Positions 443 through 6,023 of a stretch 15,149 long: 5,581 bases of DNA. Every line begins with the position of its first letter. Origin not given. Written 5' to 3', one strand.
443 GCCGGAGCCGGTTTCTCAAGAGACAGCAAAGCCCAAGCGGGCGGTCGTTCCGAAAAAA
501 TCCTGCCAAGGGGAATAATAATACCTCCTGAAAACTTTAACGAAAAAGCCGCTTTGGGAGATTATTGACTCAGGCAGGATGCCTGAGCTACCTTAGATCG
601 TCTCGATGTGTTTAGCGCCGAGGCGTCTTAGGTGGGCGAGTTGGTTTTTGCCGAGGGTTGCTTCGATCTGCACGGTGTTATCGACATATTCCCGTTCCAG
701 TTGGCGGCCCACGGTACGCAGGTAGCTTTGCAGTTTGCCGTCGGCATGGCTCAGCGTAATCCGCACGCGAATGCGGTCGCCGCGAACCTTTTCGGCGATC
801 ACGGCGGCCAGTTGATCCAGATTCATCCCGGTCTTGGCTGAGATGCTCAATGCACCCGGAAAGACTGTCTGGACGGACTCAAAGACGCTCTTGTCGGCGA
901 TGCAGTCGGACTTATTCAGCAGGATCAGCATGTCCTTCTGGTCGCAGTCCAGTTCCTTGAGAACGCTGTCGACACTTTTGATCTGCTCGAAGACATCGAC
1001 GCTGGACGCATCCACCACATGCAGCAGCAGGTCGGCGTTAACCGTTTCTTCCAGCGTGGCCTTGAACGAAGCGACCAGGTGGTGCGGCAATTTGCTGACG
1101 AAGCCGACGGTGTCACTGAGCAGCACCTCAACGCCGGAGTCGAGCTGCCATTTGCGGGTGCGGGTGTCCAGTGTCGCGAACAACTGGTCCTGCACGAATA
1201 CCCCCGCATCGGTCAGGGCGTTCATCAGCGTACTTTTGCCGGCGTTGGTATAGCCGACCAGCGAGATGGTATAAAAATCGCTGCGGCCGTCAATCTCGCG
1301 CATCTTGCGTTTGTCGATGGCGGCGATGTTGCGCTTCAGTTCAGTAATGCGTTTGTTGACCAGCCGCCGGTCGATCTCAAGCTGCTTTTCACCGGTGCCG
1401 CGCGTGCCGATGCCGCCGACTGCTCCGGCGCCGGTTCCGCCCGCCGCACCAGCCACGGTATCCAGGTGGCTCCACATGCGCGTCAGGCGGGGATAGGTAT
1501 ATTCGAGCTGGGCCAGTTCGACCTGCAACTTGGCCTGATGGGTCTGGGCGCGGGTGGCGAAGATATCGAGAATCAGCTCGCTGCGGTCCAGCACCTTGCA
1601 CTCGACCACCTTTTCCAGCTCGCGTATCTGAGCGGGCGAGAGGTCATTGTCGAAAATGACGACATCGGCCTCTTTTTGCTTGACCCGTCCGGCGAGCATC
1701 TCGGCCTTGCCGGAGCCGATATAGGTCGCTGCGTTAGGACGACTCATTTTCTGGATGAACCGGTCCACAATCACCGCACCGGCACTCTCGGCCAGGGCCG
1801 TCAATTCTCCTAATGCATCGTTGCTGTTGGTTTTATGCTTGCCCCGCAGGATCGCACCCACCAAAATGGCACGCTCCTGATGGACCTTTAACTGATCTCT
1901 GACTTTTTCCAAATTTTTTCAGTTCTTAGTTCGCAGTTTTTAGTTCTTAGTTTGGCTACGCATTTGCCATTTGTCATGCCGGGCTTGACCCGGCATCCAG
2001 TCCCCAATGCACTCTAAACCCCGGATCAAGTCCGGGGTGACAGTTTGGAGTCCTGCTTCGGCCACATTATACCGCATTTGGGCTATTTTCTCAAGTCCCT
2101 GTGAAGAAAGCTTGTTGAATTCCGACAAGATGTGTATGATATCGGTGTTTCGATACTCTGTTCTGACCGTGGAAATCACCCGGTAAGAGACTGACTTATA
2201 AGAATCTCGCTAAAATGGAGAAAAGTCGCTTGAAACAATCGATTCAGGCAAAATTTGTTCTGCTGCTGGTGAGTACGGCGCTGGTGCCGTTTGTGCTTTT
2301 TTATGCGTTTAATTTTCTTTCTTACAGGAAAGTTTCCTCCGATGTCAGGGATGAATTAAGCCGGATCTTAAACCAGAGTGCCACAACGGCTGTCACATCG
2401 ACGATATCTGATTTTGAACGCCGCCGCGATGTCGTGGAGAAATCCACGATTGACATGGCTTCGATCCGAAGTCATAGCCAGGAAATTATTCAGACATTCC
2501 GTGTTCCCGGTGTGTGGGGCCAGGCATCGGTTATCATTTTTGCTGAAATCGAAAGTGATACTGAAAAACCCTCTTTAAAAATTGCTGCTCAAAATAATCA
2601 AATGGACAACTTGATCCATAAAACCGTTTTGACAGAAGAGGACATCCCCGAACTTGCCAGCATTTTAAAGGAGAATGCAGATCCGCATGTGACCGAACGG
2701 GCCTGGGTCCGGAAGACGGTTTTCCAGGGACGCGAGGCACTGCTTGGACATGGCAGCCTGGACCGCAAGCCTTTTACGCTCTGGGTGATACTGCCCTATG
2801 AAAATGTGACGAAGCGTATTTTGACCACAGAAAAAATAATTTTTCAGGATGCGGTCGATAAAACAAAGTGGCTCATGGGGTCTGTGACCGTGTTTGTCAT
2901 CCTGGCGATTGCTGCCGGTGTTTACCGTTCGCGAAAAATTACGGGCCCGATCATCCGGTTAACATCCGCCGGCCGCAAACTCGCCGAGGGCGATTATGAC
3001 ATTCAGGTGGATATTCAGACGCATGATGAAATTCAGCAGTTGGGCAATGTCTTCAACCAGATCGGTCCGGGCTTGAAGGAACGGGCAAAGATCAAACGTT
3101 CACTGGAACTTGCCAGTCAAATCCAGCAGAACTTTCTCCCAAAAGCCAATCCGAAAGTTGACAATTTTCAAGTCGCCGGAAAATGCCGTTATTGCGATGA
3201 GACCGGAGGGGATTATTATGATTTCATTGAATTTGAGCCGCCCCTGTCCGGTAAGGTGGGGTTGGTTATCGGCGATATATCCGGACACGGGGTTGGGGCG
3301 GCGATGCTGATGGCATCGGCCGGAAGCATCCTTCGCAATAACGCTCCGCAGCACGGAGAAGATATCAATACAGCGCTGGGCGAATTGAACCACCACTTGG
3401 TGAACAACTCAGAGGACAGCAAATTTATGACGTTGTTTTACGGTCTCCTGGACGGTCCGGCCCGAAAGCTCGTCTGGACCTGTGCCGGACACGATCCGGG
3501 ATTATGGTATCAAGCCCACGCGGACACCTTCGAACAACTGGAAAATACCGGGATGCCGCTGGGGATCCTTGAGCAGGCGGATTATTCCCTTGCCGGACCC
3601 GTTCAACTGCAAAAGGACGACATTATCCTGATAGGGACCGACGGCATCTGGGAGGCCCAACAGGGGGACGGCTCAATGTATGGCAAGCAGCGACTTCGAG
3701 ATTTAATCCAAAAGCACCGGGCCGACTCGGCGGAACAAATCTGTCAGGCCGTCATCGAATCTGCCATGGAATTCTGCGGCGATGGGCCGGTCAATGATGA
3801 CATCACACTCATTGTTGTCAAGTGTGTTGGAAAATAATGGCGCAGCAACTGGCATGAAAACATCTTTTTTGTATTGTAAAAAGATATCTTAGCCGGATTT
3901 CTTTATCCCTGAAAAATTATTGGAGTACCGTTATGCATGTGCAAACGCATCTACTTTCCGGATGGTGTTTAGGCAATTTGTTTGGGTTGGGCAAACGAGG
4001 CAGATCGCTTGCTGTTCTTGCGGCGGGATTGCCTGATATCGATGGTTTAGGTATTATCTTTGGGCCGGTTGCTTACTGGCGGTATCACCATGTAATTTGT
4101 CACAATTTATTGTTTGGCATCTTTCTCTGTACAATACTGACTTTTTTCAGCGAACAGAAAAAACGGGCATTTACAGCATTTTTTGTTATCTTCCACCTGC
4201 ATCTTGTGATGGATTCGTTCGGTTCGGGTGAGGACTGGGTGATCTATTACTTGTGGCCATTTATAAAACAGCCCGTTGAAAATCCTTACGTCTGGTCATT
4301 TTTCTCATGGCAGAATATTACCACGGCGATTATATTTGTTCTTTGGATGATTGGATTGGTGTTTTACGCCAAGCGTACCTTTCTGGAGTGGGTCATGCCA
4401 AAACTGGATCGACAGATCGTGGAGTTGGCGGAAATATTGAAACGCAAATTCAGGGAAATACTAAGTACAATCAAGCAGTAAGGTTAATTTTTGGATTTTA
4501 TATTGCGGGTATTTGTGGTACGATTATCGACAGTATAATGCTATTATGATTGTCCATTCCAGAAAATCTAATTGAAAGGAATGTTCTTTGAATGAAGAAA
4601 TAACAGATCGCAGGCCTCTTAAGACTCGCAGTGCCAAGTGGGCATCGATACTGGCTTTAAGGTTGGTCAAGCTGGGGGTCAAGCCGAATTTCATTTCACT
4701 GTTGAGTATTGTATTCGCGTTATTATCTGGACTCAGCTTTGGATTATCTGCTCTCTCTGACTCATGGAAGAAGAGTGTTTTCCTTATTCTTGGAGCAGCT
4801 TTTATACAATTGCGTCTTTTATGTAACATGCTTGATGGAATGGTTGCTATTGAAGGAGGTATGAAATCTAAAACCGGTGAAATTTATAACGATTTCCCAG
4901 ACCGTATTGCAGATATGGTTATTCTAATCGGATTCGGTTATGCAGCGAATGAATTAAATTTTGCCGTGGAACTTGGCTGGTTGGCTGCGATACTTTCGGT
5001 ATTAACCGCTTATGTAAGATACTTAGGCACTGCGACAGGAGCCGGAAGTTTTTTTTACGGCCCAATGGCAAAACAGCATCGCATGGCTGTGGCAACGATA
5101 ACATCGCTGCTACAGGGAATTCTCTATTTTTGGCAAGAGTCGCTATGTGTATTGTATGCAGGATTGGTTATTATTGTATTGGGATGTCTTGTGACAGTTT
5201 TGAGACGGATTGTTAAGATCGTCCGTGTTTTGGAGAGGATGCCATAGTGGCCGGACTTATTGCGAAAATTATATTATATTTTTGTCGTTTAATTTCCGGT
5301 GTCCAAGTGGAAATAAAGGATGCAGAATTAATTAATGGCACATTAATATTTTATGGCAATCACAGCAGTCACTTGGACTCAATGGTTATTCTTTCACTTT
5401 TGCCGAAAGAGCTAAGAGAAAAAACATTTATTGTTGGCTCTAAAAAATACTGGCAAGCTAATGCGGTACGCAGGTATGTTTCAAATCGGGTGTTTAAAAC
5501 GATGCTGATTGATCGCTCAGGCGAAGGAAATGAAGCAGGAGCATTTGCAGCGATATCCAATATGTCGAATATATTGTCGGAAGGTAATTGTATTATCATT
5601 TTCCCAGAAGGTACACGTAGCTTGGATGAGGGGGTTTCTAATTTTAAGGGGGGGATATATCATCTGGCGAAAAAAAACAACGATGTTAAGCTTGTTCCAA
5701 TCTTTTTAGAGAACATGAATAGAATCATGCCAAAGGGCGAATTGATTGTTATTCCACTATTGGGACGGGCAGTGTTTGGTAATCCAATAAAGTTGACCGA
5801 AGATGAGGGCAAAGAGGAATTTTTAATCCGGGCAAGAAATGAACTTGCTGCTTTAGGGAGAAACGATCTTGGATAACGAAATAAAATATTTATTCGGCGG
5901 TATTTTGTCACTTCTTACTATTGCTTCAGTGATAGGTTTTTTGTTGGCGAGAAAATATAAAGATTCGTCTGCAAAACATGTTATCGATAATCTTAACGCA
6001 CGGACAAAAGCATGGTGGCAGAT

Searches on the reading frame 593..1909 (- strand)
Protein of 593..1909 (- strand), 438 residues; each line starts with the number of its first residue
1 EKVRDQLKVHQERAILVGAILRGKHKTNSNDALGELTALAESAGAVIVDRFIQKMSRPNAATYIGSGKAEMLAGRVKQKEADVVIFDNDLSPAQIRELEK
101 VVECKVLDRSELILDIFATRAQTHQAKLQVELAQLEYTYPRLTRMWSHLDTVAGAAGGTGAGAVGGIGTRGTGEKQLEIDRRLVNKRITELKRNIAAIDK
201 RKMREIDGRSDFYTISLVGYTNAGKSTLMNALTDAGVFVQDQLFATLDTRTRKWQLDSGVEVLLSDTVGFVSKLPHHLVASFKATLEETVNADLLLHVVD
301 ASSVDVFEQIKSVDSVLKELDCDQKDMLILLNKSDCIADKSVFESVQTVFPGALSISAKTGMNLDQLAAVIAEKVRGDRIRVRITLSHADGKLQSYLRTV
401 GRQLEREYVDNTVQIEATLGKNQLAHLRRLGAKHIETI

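Call 95: search_protein_families(library=pfam, proteins=[window:593-1909:-], max_evalue=0.001)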
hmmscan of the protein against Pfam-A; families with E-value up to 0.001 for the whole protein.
window:593-1909:- (438 aa): 10 families
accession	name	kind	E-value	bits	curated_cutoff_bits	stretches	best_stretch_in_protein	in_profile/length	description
PF13167.11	GTP-bdg_N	-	1.1e-32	112.9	25.4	1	31-118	2-89/89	GTP-binding GTPase N-terminal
PF16360.10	GTP-bdg_M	-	1.7e-24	86.6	29.5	1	120-205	1-75/79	GTP-binding GTPase Middle Region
PF01926.29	MMR_HSR1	-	6.2e-22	78.3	21.9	1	215-333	2-113/113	50S ribosome-binding GTPase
PF02421.24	FeoB_N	-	4e-06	26.9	27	1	214-340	2-121/156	Ferrous iron transport protein B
PF03193.22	RsgA_GTPase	-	1.2e-05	25.7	30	0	199-235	93-129/174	RsgA GTPase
PF00350.29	Dynamin_N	-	0.0004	20.9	27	0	215-246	1-32/168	Dynamin family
PF16897.10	MMR_HSR1_Xtn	-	0.0004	20.8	35.2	0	325-374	56-103/106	C-terminal region of MMR_HSR1 domain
PF00025.27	Arf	-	0.00049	20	22.3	0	291-344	81-135/174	ADP-ribosylation factor family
PF19275.4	HflX_C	-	0.00052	20.4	26.4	0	353-432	12-93/102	HflX C-terminal domain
PF00009.33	GTP_EFTU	-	0.00081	19.5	26.5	0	289-350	90-147/188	Elongation factor Tu GTP binding domain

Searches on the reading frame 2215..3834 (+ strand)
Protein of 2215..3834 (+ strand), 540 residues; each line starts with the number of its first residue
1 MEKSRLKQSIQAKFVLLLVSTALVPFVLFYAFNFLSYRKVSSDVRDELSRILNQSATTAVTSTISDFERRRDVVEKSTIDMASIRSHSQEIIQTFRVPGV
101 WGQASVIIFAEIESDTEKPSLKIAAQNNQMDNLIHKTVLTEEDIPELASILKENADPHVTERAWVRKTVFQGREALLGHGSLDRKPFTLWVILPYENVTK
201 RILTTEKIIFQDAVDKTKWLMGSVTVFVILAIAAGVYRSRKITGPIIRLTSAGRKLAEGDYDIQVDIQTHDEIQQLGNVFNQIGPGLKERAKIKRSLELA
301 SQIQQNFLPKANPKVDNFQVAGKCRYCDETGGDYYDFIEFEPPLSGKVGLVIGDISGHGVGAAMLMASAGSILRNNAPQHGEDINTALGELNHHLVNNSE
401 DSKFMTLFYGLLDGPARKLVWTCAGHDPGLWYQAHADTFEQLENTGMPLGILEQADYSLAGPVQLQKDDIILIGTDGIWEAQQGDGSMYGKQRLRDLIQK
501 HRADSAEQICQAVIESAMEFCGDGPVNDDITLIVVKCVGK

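Call 95: search_protein_families(library=pfam, proteins=[window:2215-3834:+], max_evalue=0.001)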
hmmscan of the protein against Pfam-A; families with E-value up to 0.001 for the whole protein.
window:2215-3834:+ (540 aa): 2 families
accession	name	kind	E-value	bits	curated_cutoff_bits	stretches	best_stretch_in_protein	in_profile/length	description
PF07228.17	SpoIIE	-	3.5e-48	164.6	25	1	346-536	3-190/192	Stage II sporulation protein E (SpoIIE)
PF00672.30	HAMP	-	4e-09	37.1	25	1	239-282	3-46/53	HAMP domain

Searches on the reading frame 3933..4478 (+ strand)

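Call 95: search_protein_families(library=pfam, proteins=[window:3933-4478:+], max_evalue=0.001)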
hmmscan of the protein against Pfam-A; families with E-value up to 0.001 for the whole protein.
window:3933-4478:+ (182 aa): 1 family
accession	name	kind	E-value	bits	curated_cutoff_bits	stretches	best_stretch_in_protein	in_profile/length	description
PF04307.19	YdjM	-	1e-13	51.6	29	1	1-146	1-148/176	YdjM inner membrane protein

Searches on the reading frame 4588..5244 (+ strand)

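Call 95: search_protein_families(library=pfam, proteins=[window:4588-5244:+], max_evalue=0.001)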
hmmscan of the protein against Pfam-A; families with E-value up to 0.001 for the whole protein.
window:4588-5244:+ (219 aa): 1 family
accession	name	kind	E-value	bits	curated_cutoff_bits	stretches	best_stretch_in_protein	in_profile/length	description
PF01066.26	CDP-OH_P_transf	-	4e-05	24.5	22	1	33-204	4-151/152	CDP-alcohol phosphatidyltransferase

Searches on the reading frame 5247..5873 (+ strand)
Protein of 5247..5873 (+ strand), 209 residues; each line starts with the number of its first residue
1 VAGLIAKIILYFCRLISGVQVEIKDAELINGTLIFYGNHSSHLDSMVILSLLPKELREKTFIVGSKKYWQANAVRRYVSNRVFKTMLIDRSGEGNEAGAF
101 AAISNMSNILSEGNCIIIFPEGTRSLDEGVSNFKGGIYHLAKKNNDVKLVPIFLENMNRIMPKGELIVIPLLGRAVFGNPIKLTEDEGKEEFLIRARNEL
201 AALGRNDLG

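Call 95: search_protein_families(library=pfam, proteins=[window:5247-5873:+], max_evalue=0.001)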
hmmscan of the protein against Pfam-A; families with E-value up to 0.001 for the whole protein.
window:5247-5873:+ (209 aa): 1 family
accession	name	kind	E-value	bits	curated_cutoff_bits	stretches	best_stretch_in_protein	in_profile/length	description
PF01553.26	Acyltransferase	-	1.5e-17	64.1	23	1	28-153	9-130/132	Acyltransferase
